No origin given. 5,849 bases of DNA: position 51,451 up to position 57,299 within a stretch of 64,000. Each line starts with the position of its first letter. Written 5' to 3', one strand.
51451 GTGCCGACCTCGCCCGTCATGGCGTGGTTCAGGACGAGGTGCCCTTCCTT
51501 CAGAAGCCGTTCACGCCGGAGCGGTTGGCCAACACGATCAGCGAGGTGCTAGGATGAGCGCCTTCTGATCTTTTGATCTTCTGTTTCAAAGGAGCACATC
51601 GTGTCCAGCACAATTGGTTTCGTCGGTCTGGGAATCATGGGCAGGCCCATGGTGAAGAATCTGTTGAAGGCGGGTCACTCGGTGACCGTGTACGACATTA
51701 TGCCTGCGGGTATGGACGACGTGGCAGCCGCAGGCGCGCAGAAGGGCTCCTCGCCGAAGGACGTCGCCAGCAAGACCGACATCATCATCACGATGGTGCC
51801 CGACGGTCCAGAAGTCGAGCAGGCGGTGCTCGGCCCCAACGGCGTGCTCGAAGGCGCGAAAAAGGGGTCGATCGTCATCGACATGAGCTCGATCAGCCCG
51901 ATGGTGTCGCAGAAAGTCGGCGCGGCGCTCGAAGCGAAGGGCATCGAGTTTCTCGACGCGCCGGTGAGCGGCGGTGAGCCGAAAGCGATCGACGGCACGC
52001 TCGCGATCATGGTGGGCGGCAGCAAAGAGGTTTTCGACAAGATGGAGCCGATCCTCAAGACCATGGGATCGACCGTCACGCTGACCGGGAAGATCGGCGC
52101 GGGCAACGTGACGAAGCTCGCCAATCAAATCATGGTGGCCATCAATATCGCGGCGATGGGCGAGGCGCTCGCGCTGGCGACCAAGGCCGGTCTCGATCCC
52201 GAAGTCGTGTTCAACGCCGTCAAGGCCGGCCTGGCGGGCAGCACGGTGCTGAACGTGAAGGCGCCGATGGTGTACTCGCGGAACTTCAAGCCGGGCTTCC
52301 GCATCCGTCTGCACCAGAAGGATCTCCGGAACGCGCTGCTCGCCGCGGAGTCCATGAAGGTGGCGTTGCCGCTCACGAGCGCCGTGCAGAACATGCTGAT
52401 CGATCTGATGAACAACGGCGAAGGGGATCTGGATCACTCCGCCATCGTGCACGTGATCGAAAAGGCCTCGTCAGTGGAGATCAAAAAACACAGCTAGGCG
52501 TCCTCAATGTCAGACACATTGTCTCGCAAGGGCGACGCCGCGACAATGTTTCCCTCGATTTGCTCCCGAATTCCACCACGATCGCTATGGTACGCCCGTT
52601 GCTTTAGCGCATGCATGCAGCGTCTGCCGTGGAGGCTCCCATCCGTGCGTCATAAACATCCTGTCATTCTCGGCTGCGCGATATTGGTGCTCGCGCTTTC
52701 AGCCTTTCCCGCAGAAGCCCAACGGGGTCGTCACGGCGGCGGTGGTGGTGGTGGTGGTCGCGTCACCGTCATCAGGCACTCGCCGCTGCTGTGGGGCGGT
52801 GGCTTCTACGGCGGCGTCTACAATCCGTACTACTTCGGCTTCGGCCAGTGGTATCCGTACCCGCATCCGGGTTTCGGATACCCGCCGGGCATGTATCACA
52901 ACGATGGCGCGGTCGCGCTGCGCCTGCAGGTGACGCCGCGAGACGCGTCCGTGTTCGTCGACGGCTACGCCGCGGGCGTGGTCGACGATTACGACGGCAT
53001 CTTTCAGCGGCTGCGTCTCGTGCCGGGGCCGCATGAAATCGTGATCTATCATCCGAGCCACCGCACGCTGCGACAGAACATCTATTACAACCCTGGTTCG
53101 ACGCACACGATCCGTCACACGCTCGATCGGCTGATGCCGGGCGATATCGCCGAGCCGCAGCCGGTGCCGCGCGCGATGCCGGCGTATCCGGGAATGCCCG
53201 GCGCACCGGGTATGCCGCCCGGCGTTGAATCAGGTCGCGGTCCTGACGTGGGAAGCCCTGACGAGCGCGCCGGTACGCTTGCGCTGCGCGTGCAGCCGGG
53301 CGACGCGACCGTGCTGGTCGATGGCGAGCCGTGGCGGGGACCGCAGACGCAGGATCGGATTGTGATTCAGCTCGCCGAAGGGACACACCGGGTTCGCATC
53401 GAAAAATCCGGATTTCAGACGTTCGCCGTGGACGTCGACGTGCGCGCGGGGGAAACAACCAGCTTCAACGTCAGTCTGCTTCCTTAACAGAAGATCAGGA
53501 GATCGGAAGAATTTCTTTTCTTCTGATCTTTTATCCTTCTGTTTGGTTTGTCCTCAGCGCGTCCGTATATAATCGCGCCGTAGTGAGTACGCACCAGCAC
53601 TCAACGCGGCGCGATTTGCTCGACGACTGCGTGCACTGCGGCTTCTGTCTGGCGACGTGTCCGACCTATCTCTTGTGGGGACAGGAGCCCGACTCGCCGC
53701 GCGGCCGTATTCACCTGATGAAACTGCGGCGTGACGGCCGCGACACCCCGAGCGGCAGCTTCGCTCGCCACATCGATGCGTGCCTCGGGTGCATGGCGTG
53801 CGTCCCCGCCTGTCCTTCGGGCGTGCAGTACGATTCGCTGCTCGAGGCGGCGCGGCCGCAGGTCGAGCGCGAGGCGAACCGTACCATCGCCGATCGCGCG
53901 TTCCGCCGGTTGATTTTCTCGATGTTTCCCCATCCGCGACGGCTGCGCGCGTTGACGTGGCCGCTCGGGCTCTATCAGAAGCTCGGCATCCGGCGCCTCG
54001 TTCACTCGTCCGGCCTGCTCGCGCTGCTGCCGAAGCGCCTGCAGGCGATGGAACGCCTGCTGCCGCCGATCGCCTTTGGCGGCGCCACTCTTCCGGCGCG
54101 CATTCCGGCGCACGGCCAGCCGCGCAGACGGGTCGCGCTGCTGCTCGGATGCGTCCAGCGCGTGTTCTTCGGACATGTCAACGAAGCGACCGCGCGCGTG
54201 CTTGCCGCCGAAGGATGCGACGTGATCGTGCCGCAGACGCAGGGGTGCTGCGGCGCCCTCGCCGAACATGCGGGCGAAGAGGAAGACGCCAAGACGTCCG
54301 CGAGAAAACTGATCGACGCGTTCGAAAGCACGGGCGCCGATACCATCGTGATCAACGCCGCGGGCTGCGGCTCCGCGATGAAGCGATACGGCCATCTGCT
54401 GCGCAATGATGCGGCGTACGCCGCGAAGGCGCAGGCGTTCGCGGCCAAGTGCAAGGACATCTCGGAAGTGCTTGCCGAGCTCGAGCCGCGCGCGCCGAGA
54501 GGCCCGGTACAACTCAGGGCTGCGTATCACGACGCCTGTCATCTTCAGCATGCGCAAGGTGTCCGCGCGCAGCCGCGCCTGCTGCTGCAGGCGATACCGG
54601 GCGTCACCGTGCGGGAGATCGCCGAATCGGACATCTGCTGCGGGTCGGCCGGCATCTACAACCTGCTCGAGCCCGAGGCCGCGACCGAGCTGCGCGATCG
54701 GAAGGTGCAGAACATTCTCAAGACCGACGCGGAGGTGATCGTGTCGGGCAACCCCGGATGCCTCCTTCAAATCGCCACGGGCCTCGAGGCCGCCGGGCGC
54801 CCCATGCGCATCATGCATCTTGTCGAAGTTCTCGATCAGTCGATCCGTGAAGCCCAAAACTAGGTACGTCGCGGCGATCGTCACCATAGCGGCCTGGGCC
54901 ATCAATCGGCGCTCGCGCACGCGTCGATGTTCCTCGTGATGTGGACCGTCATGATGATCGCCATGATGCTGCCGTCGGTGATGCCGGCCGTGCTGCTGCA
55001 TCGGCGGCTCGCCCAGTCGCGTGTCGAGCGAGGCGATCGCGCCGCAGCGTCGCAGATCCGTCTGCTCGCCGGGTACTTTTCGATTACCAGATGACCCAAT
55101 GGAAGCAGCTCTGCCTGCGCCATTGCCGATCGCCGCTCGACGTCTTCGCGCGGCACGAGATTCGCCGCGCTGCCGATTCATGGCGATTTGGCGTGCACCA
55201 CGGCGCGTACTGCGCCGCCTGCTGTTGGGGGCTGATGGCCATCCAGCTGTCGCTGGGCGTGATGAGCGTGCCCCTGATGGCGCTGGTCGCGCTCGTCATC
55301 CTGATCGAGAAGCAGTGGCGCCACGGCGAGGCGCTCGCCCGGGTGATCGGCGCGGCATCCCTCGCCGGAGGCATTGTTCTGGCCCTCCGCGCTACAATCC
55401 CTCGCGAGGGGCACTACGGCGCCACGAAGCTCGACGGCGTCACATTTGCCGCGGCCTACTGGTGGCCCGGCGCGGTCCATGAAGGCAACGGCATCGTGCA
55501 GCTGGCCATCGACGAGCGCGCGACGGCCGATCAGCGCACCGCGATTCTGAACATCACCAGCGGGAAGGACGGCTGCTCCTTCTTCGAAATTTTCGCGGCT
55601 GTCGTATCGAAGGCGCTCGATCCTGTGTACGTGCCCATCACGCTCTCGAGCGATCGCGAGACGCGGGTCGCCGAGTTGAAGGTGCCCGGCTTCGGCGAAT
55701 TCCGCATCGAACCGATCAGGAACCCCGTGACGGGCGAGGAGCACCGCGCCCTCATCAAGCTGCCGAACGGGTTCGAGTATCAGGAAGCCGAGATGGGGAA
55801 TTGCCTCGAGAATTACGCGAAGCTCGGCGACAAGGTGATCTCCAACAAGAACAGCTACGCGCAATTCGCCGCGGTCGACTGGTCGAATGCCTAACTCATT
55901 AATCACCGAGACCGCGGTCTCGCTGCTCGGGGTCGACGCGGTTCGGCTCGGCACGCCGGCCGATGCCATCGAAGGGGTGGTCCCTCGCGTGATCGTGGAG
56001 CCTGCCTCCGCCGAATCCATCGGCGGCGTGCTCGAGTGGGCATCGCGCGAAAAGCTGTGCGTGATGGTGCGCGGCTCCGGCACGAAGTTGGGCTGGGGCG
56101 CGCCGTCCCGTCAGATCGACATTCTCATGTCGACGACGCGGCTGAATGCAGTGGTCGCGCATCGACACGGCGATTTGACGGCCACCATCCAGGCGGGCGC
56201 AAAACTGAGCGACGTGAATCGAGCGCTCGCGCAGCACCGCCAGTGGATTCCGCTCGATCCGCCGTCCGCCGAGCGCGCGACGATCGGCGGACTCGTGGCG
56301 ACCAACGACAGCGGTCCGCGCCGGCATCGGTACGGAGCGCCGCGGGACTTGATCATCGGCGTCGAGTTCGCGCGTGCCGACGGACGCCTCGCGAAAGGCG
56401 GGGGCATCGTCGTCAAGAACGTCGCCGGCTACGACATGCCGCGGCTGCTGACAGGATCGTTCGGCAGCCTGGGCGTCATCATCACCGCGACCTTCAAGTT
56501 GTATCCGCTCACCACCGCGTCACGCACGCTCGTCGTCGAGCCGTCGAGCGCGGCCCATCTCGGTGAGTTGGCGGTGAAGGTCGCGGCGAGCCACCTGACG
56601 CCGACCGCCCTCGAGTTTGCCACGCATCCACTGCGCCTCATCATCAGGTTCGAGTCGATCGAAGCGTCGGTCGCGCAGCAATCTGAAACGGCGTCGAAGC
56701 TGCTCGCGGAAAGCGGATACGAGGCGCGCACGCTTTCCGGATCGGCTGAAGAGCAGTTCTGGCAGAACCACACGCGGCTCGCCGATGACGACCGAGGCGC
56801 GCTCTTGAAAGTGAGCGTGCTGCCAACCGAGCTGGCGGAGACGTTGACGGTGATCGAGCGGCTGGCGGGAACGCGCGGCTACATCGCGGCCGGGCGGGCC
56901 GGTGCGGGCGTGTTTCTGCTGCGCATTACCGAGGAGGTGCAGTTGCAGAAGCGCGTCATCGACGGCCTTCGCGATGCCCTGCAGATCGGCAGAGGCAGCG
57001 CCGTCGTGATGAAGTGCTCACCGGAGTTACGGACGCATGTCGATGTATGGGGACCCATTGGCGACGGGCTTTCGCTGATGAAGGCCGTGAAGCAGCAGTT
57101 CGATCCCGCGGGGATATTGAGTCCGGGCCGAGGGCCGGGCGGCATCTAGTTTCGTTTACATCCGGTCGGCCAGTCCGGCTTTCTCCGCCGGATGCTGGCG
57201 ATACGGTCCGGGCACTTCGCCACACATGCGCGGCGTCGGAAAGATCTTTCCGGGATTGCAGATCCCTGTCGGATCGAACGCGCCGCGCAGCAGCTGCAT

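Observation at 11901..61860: At least nine families of 7-9-nt-period degenerate tandem arrays, each recurring at 2-3 loci, mostly as intergenic palindromes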

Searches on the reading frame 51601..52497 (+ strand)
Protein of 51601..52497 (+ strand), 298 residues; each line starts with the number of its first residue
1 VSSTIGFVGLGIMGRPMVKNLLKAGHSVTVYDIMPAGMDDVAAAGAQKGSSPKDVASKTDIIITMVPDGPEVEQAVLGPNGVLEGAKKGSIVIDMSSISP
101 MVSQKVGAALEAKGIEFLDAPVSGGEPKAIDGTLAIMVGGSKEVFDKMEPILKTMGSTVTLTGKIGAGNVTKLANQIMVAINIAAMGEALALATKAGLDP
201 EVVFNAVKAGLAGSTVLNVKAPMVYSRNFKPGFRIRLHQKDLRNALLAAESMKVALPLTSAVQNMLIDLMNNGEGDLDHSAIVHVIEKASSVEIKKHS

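Call 11: search_protein_families(library=pfam, proteins=[window:51601-52497:+], max_evalue=0.01)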
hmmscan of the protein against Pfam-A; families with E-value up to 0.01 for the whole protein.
window:51601-52497:+ (298 aa): 6 families
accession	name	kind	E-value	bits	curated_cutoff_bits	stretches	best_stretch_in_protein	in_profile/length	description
PF03446.21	NAD_binding_2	-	6.7e-55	185.9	21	1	4-161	1-159/161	NAD binding domain of 6-phosphogluconate dehydrogenase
PF14833.11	NAD_binding_11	-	1.2e-39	135.7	30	1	166-285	1-121/122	NAD-binding of NADP-dependent 3-hydroxyisobutyrate dehydrogenase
PF03807.23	F420_oxidored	-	4.2e-08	34.1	21.6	1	4-96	1-92/94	NADP oxidoreductase coenzyme F420-dependent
PF02826.25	2-Hacid_dh_C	-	1.8e-07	31.2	25.1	1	3-119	37-150/178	D-isomer specific 2-hydroxyacid dehydrogenase, NAD binding domain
PF02737.24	3HCDH_N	-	0.00095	19.6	22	1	4-44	1-41/180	3-hydroxyacyl-CoA dehydrogenase, NAD binding domain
PF00984.24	UDPG_MGDP_dh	-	0.0079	16.7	25.4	0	170-211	5-46/94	UDP-glucose/GDP-mannose dehydrogenase family, central domain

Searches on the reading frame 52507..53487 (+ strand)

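Call 11: search_protein_families(library=pfam, proteins=[window:52507-53487:+], max_evalue=0.01)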
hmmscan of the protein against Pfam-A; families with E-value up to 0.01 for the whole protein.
window:52507-53487:+ (326 aa): 4 families
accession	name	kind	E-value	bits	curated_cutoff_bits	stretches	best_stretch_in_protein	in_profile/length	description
PF08308.17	PEGA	-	2.4e-13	50.2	20.8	1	256-324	2-67/71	PEGA domain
PF13620.12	CarboxypepD_reg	-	3e-09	37.5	32.3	1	288-324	44-81/82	Carboxypeptidase regulatory-like domain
PF06832.18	BiPBP_C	-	0.0019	18.5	26.8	0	254-298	31-78/90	Penicillin-Binding Protein C-terminus Family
PF13715.12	CarbopepD_reg_2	-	0.0024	18.3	32.2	0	147-203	17-73/88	CarboxypepD_reg-like domain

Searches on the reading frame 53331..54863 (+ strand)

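Call 104: search_protein_families(library=pfam, proteins=[window:53331-54863:+], max_evalue=0.001)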
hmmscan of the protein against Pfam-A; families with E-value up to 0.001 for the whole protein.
window:53331-54863:+ (510 aa): 14 families
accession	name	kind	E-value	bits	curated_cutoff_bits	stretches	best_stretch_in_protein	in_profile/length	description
PF02754.22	CCG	-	1e-35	122.1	20.6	2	398-481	2-84/85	Cysteine-rich domain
PF13183.11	Fer4_8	-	6.9e-14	52.6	27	1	97-165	2-68/68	4Fe-4S dicluster domain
PF12838.12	Fer4_7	-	1.2e-10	42.1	27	1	100-165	2-52/52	4Fe-4S dicluster domain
PF13534.11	Fer4_17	-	2.2e-10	41.4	22.2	1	100-165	2-60/61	4Fe-4S dicluster domain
PF13187.11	Fer4_9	-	6.3e-09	36.2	27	1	145-164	31-50/52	4Fe-4S dicluster domain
PF00037.32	Fer4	-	1.5e-07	31.4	21.1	0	149-165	6-22/24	4Fe-4S binding domain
PF12837.12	Fer4_6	-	3e-07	30.5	25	0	149-165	7-23/24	4Fe-4S binding domain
PF12800.12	Fer4_4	-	3.1e-07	30.6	24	0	149-164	2-17/17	4Fe-4S binding domain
PF12797.12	Fer4_2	-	1.1e-06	28.6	24.5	0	149-163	8-22/22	4Fe-4S binding domain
PF13237.11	Fer4_10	-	1.2e-06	28.8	25.5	1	97-162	6-53/53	4Fe-4S dicluster domain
PF13484.11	Fer4_16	-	3e-06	28.4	30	1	100-163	2-65/66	4Fe-4S double cluster binding domain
PF14697.11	Fer4_21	-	2.2e-05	24.9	35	0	96-112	37-53/59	4Fe-4S dicluster domain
PF13746.11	Fer4_18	-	8.4e-05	23.2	27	0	86-113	47-74/114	4Fe-4S dicluster domain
PF25160.1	LdpA_Fe-S-bd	-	0.00067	19.8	27.6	0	97-114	25-42/49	LdpA Fe-S cluster-binding domain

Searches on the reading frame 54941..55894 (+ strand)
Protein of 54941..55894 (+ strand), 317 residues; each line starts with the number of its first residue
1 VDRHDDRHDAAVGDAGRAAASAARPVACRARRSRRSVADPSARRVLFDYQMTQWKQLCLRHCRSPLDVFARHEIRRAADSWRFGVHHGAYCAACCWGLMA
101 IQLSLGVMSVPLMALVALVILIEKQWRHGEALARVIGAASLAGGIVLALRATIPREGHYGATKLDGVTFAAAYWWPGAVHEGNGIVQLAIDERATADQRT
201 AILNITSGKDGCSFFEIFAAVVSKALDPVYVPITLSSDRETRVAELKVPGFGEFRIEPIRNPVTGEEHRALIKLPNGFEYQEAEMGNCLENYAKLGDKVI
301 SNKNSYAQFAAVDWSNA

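Call 104: search_protein_families(library=pfam, proteins=[window:54941-55894:+], max_evalue=0.001)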
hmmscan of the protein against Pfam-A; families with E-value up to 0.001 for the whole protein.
window:54941-55894:+ (317 aa): 2 families
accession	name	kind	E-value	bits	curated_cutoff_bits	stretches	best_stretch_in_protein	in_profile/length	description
PF07040.16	DUF1326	-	2.5e-31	109.6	25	1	155-290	31-162/177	Protein of unknown function (DUF1326)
PF09948.15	PpoB2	-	7.2e-31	108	28.7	1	49-146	90-187/188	Copper chaperone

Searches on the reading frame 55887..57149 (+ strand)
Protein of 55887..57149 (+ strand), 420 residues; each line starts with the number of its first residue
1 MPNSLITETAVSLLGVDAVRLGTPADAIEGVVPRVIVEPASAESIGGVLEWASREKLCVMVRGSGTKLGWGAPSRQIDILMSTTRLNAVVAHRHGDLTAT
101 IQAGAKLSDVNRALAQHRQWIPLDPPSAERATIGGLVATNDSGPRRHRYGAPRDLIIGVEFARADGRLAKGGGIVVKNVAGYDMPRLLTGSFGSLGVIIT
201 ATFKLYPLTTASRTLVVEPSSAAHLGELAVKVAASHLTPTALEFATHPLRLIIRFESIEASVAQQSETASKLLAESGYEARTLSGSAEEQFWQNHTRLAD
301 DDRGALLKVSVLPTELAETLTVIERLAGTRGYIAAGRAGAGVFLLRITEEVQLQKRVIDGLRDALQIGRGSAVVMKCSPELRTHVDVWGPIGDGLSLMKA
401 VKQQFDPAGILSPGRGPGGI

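Call 104: search_protein_families(library=pfam, proteins=[window:55887-57149:+], max_evalue=0.001)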
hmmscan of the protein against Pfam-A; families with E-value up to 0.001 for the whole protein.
window:55887-57149:+ (420 aa): 2 families
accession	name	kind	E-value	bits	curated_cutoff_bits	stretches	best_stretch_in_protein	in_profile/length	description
PF01565.28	FAD_binding_4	-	2.1e-32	112.2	26.4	1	33-169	1-136/139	FAD binding domain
PF02913.24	FAD-oxidase_C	-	2.7e-06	27.7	21.2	0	393-414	225-246/248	FAD linked oxidases, C-terminal domain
